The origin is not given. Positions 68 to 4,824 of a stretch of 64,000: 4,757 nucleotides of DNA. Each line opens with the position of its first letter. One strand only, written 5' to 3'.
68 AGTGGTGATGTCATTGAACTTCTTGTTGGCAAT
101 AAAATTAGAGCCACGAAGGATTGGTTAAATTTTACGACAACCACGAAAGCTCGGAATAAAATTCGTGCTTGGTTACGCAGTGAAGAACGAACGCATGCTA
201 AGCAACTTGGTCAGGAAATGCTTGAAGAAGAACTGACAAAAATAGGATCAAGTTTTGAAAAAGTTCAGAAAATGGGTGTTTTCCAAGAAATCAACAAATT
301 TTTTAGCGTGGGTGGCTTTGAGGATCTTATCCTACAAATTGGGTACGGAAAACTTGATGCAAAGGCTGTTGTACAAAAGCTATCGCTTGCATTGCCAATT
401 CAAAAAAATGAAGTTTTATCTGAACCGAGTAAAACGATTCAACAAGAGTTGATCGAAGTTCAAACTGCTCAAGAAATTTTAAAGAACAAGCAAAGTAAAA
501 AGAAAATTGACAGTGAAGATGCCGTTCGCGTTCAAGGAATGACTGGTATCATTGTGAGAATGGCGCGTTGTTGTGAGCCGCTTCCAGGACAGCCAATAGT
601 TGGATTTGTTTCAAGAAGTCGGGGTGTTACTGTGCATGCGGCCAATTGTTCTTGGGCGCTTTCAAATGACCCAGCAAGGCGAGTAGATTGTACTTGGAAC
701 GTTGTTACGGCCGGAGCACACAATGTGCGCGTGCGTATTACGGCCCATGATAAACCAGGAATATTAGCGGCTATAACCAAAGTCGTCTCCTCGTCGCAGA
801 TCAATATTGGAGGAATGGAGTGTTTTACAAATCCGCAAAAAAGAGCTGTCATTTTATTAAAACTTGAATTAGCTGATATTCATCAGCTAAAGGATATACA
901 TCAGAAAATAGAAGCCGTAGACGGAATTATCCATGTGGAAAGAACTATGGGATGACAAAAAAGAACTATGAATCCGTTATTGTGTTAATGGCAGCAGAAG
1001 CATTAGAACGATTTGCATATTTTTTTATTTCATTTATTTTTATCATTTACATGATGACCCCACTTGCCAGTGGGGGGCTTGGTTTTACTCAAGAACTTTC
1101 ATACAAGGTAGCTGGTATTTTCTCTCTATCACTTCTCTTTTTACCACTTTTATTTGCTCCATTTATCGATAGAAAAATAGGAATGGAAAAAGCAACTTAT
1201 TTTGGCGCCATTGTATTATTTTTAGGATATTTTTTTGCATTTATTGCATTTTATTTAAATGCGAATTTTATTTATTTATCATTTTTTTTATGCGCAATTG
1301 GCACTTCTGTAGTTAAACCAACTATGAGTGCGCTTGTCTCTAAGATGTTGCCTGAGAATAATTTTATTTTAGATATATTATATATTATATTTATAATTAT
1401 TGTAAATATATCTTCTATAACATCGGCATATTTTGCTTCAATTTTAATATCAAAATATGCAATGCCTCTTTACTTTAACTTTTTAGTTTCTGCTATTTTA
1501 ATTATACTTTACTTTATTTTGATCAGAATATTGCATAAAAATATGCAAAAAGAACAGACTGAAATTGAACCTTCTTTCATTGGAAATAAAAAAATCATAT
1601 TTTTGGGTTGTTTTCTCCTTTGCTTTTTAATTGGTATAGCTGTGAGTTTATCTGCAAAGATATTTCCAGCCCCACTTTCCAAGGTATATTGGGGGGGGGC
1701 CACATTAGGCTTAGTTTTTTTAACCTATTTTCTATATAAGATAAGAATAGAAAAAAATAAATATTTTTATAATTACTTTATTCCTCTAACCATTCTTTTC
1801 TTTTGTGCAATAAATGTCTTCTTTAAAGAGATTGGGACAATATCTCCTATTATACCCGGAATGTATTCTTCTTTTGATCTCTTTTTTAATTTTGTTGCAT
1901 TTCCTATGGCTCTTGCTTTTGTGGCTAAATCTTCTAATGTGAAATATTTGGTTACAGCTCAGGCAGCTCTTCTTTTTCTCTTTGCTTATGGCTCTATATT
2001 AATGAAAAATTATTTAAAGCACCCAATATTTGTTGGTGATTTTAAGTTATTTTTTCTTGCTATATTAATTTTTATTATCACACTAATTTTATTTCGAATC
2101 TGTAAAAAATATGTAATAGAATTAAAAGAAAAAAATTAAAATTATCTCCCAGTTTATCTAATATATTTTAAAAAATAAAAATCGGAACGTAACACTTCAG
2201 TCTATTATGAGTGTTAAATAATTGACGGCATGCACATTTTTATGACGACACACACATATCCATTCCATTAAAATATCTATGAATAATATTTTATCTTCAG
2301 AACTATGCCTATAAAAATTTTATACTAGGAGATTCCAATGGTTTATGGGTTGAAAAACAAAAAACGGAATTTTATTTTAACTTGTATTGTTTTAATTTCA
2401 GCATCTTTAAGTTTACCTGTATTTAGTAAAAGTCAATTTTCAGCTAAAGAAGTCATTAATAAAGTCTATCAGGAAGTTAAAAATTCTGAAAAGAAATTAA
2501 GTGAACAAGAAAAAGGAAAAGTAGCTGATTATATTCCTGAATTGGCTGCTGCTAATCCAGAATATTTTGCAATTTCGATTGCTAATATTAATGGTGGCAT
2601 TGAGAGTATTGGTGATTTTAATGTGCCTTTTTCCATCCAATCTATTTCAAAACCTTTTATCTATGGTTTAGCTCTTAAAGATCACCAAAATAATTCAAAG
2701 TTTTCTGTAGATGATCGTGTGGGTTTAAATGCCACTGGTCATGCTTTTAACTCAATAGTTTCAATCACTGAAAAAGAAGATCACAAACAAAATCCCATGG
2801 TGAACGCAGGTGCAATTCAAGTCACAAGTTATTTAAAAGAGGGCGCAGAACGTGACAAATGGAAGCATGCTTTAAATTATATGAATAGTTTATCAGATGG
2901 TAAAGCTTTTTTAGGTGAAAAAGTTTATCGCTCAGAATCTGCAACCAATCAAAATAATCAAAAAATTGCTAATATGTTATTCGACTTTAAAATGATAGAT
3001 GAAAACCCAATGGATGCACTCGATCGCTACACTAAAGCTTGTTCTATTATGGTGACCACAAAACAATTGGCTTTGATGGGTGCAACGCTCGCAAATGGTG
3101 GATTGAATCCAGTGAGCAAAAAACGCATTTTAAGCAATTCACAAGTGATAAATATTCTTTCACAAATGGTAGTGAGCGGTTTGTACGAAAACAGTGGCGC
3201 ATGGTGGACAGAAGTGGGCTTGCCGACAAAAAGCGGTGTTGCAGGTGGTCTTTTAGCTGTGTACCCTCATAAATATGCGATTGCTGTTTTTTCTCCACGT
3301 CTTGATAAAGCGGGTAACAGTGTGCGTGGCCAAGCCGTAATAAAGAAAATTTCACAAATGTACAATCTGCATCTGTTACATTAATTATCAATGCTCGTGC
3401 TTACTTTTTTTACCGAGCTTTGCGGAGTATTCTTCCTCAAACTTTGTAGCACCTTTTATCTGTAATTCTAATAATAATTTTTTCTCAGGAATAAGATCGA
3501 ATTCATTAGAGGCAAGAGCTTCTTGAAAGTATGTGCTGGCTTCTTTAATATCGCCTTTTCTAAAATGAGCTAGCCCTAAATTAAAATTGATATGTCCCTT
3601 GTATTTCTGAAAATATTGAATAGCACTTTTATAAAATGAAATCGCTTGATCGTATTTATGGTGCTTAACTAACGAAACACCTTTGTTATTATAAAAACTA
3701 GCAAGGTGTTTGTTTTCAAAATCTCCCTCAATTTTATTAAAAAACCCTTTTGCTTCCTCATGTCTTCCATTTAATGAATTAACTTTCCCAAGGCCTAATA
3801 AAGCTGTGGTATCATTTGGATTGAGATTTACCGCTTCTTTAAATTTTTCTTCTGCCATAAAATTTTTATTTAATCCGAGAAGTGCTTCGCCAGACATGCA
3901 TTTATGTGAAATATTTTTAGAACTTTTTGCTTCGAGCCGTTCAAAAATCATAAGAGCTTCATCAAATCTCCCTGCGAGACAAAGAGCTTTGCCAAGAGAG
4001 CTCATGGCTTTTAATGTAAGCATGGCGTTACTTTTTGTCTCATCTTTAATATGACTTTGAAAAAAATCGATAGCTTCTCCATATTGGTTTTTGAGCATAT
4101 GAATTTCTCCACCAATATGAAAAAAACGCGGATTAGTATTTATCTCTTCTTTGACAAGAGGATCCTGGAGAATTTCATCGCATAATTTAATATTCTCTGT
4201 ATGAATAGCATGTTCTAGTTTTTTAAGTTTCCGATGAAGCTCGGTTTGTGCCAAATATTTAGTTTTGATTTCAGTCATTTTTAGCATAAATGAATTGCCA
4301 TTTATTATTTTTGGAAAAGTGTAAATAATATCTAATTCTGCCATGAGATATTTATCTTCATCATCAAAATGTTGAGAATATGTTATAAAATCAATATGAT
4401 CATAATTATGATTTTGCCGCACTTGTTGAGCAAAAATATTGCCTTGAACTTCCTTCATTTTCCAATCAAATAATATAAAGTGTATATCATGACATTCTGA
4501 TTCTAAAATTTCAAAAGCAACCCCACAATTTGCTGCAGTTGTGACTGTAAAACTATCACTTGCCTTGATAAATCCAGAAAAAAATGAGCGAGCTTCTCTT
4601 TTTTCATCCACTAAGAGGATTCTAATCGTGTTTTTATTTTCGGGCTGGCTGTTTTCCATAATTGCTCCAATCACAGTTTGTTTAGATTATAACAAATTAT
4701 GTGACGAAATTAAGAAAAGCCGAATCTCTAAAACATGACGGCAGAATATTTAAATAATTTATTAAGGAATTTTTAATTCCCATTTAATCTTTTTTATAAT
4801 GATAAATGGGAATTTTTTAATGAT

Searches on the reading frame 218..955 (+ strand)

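Call 63: search_protein_families(library=pfam, proteins=[window:218-955:+], max_evalue=0.00001)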
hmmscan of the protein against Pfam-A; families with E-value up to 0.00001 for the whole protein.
window:218-955:+ (245 aa): 4 families
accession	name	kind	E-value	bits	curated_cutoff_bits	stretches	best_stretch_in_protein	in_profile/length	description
PF13291.12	ACT_4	-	5.6e-17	62.6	27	1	165-242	2-80/80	ACT domain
PF01842.31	ACT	-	6.6e-09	35.8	27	1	171-234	2-64/66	ACT domain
PF19296.4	RelA_AH_RIS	-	1.3e-07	32.3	23.8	1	24-141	51-169/185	RelA/SpoT, AH and RIS domains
PF22629.2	ACT_AHAS_ss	-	2.2e-07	31.4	27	1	174-238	3-66/67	AHAS small subunit-like ACT domain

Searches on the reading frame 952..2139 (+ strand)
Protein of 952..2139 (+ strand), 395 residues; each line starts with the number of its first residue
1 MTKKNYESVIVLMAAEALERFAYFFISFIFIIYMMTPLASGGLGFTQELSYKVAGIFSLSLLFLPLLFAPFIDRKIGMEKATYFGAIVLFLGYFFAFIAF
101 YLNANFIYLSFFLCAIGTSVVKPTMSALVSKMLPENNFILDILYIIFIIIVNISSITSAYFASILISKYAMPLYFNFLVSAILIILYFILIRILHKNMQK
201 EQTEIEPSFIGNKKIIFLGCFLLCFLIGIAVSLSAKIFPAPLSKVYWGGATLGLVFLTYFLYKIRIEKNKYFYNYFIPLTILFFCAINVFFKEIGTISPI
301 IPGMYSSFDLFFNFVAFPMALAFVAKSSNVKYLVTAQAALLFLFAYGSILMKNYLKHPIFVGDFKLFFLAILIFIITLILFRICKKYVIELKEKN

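Call 63: search_protein_families(library=pfam, proteins=[window:952-2139:+], max_evalue=0.00001)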
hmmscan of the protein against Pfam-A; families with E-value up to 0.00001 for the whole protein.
window:952-2139:+ (395 aa): 1 family
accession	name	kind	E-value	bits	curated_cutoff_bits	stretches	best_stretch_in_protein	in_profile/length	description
PF07690.21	MFS_1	-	6.5e-08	32.3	33.4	1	22-136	209-326/347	Major Facilitator Superfamily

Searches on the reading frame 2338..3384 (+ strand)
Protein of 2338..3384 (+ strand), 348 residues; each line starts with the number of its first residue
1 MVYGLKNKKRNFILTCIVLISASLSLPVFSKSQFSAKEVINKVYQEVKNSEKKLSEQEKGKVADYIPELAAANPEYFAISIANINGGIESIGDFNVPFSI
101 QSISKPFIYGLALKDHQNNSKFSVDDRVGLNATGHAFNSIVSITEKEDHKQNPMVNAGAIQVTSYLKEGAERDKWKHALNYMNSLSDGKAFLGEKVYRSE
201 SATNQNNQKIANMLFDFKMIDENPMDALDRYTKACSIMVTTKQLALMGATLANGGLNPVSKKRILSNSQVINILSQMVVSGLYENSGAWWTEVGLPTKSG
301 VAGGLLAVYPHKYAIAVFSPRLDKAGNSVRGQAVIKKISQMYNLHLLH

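Call 63: search_protein_families(library=pfam, proteins=[window:2338-3384:+], max_evalue=0.00001)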
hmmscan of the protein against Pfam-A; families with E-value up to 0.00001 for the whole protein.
window:2338-3384:+ (348 aa): 1 family
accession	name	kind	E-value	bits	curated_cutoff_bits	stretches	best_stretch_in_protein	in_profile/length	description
PF04960.20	Glutaminase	-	1.6e-101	339.7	27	1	60-346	1-285/286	Glutaminase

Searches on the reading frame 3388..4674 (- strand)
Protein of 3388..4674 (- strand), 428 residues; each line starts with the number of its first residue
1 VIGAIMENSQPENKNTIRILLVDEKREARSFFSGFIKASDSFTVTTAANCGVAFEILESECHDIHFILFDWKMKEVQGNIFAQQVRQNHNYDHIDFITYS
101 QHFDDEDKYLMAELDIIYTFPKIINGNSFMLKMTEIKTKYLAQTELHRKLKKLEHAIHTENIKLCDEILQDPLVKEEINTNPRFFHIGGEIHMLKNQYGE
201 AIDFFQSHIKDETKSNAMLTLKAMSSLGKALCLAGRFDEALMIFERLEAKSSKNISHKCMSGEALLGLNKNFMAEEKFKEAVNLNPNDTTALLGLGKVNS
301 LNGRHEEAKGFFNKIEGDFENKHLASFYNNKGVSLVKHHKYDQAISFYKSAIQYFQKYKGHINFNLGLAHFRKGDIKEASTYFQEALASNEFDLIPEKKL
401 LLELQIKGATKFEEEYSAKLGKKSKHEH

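Call 63: search_protein_families(library=pfam, proteins=[window:3388-4674:-], max_evalue=0.00001)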
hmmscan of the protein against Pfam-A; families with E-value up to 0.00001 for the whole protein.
window:3388-4674:- (428 aa): 15 families
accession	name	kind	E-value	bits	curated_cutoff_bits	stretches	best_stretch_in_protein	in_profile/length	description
PF07719.23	TPR_2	-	6.6e-21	73.1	27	0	364-390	5-31/34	Tetratricopeptide repeat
PF00515.34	TPR_1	-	1.6e-18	66.1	27.8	0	364-390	5-31/34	Tetratricopeptide repeat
PF13424.12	TPR_12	-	2.2e-18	66.7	30.1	1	325-388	3-73/77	Tetratricopeptide repeat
PF13432.12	TPR_16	-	1.2e-14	54.9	32.7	0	331-390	3-61/65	Tetratricopeptide repeat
PF14559.12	TPR_19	-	3e-13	50.3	25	0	336-390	2-55/68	Tetratricopeptide repeat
PF13181.12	TPR_8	-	2.7e-12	46.3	25.7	0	362-390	3-31/34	Tetratricopeptide repeat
PF13374.12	TPR_10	-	3.4e-11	43.2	27.5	0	365-389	7-31/42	Tetratricopeptide repeat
PF12895.13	ANAPC3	-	6e-10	39.7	27.2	0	178-246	19-81/82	Anaphase-promoting complex, cyclosome, subunit 3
PF13174.12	TPR_6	-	8.8e-10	39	26.3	0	364-387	4-27/33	Tetratricopeptide repeat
PF13176.12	TPR_7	-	1.3e-08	34.7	27.9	0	223-247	1-26/36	Tetratricopeptide repeat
PF13428.12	TPR_14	-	4.4e-08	33.5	23.5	0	366-389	7-30/44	Tetratricopeptide repeat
PF13431.12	TPR_17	-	9.9e-08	32.1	24.4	0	278-309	2-33/34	Tetratricopeptide repeat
PF00072.30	Response_reg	-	1.2e-07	32.3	30.2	1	19-125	1-102/111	Response regulator receiver domain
PF13414.12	TPR_11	-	2.5e-07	30.7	26.8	0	276-303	15-42/42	TPR repeat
PF01535.26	PPR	-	5.7e-07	29.8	25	0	225-249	4-28/31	PPR repeat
